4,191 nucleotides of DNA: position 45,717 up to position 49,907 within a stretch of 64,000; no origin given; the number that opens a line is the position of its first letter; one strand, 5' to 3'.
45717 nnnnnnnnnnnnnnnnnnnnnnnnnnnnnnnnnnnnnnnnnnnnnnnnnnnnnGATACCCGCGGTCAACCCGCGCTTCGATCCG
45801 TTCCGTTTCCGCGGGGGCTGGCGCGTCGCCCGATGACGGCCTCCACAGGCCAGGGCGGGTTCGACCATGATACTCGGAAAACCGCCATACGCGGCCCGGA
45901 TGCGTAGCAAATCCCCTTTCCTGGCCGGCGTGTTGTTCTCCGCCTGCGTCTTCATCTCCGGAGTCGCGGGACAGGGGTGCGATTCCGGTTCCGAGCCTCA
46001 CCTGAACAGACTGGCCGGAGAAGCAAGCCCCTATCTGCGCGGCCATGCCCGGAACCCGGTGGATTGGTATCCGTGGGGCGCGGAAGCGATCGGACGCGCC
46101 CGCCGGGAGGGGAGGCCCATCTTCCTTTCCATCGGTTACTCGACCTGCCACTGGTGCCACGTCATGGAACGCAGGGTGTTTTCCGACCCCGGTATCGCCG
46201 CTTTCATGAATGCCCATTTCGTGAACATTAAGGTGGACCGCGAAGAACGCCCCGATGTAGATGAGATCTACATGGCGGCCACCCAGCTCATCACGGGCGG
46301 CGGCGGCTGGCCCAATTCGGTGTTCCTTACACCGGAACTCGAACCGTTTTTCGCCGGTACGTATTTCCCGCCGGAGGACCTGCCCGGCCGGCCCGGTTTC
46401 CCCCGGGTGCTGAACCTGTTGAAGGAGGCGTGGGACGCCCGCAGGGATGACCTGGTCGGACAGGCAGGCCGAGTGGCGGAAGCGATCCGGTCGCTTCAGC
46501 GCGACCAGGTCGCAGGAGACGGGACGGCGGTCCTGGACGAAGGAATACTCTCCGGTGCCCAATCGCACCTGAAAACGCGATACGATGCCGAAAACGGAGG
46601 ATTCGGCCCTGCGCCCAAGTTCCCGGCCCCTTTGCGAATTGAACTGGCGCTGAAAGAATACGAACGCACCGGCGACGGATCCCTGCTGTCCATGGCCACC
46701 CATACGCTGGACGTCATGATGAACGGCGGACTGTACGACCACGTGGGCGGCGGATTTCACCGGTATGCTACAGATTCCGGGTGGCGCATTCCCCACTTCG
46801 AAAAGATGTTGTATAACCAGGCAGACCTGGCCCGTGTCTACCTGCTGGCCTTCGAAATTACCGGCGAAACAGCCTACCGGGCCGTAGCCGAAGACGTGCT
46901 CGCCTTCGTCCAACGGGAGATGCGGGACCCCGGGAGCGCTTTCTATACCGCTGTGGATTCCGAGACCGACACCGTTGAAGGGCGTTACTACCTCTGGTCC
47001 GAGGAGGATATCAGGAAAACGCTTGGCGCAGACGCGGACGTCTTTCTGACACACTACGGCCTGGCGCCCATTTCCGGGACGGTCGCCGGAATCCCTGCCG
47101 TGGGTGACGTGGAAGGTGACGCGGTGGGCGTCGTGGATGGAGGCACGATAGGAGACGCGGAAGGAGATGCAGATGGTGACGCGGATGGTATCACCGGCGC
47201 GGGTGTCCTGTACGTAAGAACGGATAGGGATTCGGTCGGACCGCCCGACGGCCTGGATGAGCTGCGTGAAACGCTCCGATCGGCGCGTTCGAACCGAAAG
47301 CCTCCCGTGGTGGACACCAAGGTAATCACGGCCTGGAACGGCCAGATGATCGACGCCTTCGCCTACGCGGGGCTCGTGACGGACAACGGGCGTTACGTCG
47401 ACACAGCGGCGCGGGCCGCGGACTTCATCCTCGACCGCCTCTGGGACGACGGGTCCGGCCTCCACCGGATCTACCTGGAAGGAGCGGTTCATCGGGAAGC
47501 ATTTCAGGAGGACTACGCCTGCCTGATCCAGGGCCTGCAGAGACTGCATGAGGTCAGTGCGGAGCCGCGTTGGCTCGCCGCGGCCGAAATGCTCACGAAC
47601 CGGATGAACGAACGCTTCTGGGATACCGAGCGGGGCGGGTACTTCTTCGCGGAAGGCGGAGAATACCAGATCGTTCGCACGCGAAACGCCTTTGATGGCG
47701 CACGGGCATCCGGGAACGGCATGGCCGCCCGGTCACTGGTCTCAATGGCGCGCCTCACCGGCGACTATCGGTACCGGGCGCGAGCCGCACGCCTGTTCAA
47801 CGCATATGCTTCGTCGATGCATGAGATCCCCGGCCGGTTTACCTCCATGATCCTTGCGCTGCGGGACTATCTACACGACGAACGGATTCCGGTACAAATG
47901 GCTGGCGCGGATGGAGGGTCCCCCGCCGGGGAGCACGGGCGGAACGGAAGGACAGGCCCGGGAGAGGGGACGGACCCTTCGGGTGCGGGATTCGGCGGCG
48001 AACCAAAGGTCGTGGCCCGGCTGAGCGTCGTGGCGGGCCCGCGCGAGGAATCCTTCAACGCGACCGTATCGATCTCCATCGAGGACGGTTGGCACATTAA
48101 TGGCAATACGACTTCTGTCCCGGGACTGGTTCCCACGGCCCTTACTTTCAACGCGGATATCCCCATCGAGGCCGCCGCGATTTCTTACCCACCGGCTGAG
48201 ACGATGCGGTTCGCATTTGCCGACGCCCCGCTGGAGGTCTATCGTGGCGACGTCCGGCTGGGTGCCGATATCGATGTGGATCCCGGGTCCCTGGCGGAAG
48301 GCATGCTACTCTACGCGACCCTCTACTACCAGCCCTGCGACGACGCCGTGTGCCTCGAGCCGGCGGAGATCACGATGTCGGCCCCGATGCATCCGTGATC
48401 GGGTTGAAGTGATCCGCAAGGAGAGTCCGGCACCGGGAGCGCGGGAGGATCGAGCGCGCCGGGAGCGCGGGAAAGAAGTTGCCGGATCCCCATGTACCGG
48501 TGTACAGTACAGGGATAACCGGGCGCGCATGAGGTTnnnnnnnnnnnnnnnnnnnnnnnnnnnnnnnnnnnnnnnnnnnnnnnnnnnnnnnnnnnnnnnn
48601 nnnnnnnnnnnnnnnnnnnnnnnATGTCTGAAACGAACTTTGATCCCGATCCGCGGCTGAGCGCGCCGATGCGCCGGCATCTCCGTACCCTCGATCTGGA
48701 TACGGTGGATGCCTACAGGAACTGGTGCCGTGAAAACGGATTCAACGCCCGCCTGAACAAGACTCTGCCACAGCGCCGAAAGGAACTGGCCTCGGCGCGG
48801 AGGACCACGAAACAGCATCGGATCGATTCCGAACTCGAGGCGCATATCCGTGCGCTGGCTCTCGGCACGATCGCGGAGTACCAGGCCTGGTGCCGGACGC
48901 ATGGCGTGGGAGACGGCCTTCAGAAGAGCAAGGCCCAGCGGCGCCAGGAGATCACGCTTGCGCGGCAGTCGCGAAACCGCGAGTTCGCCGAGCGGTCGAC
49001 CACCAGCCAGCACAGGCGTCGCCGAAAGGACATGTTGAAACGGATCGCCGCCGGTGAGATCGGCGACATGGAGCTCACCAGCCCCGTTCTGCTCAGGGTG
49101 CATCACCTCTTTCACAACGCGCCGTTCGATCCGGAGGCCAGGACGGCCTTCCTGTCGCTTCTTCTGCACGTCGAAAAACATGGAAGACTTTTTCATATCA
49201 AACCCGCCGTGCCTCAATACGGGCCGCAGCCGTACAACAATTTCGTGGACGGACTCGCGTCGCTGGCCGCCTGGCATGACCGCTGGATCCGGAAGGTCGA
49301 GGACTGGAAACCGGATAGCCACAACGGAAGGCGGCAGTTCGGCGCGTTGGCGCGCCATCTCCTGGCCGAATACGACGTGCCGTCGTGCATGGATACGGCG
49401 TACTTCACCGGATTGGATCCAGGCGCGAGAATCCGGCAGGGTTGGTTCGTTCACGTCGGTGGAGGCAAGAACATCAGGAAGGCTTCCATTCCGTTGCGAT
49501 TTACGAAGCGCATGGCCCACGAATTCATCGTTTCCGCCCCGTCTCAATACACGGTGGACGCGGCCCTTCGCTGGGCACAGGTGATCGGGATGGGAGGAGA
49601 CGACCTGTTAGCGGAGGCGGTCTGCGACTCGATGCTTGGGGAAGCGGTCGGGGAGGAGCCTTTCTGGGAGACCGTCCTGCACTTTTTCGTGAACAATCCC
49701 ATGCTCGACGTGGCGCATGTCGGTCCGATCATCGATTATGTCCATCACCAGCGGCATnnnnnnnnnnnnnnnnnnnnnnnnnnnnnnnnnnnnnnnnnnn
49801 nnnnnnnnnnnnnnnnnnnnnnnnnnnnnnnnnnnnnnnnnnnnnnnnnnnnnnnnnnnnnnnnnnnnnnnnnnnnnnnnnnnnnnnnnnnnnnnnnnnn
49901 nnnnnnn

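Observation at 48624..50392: Orphan 568-aa protein with a duplicated WCR motif and Cys/His C-terminal module, closed by a 14-bp perfect-stem hairpin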

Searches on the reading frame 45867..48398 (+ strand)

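Call 78: search_protein_families(library=pfam, proteins=[window:45867-48398:+], max_evalue=0.001)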
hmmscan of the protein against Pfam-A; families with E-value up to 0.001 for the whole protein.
window:45867-48398:+ (843 aa): 6 families
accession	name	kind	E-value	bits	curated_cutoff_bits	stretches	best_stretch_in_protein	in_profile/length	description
PF03190.21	Thioredox_DsbH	-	4e-70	235.4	27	1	47-207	2-162/163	Protein of unknown function, DUF255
PF13899.12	Thioredoxin_7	-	2.5e-10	40.8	27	1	66-130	1-65/83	Thioredoxin-like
PF03663.20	Glyco_hydro_76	-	8.7e-07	29.2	25.9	1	559-645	98-184/366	Glycosyl hydrolase family 76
PF11412.14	DsbD_N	-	6.7e-05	23.3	25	1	726-834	16-112/119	Thiol:disulfide interchange protein DsbD, N-terminal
PF07221.17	GlcNAc_2-epim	-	0.00034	20.4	23.4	0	264-355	227-315/347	N-acylglucosamine 2-epimerase (GlcNAc 2-epimerase)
PF13098.12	Thioredoxin_2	-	0.00041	21.1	27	1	78-157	1-85/104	Thioredoxin-like domain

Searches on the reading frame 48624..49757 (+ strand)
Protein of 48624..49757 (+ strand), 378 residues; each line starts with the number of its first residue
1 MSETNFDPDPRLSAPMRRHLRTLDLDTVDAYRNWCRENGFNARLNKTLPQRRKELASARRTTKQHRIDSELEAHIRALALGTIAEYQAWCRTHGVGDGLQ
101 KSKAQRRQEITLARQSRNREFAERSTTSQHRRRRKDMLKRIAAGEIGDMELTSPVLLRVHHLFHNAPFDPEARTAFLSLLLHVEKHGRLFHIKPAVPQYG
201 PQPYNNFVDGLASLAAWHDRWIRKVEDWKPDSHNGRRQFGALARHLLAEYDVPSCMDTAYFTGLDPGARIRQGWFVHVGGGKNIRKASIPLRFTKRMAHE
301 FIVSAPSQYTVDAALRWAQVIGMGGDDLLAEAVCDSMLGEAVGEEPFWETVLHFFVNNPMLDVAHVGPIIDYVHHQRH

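Call 70: predict_structure(alignment_id=A4)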
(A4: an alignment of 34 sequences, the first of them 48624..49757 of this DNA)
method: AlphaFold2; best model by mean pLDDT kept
length: 378 residues; sequences in the alignment: 34
mean_pLDDT: 89.0   pTM: 0.66
mean pLDDT of the five models: 89.0, 88.6, 88.4, 87.0, 85.2
residues with pLDDT >= 90: 222; 70-90: 134; 50-70: 15; < 50: 7
segments of 3 or more residues with pLDDT < 50: 1-6
pLDDT, mean of each block of 10 residues (from residue 1): 46 81 86 90 87 89 86 90 91 88 89 84 66 86 90 92 93 97 87 90 93 98 95 92 98 96 93 97 93 95 94 95 96 87 81 93 92 84
secondary structure, 60 per line:
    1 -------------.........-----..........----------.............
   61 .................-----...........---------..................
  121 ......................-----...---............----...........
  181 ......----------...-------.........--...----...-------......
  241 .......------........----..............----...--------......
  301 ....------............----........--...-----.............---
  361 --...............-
elements in order: H14-22 H28-37 H48-77 H83-93 H103-142 H154-165 H170-186 H207-215 H235-247 H254-261 H266-279 H295-304 H311-322 H327-334 H345-357 H363-377
